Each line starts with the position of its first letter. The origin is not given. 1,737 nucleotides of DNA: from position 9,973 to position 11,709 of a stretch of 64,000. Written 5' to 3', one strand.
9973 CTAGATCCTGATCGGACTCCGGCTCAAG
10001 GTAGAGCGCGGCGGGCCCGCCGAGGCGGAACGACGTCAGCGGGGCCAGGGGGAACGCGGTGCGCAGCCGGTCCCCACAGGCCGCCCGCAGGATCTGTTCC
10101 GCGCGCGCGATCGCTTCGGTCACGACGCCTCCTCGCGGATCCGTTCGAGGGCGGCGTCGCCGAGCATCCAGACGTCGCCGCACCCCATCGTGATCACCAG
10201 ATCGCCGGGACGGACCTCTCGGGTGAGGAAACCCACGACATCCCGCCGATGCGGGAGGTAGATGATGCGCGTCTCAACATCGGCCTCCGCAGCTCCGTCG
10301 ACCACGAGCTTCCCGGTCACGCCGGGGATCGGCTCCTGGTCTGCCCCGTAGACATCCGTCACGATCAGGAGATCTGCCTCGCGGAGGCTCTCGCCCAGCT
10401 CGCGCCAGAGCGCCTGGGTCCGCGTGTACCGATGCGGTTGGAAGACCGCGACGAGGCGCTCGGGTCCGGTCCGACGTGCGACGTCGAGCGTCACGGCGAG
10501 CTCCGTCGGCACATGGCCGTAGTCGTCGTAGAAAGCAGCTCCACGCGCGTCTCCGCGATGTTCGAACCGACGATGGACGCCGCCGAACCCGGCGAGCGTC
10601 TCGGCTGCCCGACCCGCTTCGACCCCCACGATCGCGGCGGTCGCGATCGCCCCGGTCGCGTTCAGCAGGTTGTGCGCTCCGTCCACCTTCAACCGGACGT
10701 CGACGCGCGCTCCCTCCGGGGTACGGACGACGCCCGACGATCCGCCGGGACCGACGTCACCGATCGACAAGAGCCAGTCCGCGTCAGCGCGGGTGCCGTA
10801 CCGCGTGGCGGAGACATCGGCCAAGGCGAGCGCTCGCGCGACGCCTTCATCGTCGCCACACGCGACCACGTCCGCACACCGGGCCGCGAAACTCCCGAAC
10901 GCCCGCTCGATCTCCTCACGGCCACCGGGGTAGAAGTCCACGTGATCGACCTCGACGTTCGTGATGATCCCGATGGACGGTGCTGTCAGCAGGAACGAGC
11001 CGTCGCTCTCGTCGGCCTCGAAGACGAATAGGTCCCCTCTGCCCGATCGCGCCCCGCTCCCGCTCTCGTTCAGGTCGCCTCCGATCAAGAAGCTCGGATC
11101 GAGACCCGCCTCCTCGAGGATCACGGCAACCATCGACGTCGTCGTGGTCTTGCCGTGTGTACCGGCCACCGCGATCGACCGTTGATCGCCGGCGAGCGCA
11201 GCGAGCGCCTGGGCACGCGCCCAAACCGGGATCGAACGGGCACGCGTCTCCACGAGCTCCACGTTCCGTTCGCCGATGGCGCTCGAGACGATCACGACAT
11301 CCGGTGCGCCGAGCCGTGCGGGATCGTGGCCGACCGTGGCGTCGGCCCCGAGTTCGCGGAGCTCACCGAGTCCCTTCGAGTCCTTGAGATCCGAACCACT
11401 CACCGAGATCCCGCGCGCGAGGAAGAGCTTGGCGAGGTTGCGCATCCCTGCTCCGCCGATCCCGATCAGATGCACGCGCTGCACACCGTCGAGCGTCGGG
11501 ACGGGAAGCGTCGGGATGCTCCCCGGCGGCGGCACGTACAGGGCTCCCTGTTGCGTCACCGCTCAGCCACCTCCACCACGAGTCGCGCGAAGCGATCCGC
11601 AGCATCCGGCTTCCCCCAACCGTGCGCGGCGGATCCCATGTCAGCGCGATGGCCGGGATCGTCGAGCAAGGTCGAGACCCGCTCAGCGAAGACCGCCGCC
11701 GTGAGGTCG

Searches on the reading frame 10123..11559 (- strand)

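Call 52: search_protein_families(library=pfam, proteins=[window:10123-11559:-], max_evalue=0.00001)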
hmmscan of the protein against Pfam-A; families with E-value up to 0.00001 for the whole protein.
window:10123-11559:- (479 aa): 3 families
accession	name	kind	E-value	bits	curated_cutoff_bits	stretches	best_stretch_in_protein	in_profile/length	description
PF01225.30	Mur_ligase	-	5.7e-21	75.1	21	1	29-125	2-93/95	Mur ligase family, catalytic domain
PF02875.26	Mur_ligase_C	-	7.8e-21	75.7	28.4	1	330-461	1-127/127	Mur ligase, glutamate ligase domain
PF08245.18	Mur_ligase_M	-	2.2e-20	73.9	24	1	131-308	1-200/200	Mur ligase middle domain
